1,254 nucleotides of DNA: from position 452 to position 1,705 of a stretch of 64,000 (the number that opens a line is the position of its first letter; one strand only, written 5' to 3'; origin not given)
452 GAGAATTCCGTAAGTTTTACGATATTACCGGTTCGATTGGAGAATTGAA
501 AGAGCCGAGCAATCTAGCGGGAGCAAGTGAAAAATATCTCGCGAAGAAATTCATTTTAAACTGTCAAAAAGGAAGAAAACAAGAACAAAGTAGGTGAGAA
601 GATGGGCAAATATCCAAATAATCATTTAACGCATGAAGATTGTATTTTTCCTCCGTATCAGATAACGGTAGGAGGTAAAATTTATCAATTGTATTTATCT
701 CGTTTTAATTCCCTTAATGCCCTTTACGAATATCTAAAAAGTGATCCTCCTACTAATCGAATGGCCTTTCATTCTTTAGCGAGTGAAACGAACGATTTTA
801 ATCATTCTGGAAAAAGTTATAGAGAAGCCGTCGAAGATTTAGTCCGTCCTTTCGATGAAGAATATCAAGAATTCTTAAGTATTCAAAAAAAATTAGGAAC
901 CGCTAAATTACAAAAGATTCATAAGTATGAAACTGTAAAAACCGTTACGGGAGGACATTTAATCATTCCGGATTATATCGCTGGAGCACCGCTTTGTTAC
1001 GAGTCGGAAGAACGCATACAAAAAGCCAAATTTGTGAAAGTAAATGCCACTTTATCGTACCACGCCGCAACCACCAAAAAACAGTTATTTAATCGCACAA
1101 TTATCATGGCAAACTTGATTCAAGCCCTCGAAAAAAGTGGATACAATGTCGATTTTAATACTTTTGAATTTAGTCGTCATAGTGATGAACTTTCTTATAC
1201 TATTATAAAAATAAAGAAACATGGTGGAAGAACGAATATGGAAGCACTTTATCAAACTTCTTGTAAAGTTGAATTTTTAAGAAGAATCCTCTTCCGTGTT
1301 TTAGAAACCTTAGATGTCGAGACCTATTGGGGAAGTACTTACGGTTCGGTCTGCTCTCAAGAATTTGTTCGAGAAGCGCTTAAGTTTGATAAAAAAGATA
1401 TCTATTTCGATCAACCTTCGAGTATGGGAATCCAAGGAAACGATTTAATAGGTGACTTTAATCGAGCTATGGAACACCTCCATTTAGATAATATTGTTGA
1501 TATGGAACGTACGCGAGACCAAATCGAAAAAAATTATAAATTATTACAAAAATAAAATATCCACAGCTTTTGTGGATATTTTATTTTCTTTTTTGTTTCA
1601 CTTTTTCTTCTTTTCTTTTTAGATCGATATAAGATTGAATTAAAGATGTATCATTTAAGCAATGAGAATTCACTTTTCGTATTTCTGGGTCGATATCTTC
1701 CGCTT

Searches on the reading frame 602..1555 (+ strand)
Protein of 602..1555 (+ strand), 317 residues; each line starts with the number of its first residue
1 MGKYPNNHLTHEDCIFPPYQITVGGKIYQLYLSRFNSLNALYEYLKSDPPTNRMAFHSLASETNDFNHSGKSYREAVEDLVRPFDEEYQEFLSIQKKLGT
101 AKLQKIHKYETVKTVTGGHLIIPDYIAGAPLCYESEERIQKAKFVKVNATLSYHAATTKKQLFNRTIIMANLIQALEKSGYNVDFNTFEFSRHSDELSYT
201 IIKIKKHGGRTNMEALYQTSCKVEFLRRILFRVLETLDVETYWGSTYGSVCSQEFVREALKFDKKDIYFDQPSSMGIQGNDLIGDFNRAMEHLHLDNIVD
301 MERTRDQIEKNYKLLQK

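Call 60: search_protein_families(library=pfam, proteins=[window:602-1555:+], max_evalue=0.01)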
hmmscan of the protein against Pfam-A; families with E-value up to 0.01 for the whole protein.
window:602-1555:+ (317 aa): 1 family
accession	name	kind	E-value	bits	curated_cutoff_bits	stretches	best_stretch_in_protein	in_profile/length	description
PF23822.1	DUF7192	-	2.2e-18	67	27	1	35-271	16-259/281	Domain of unknown function (DUF7192)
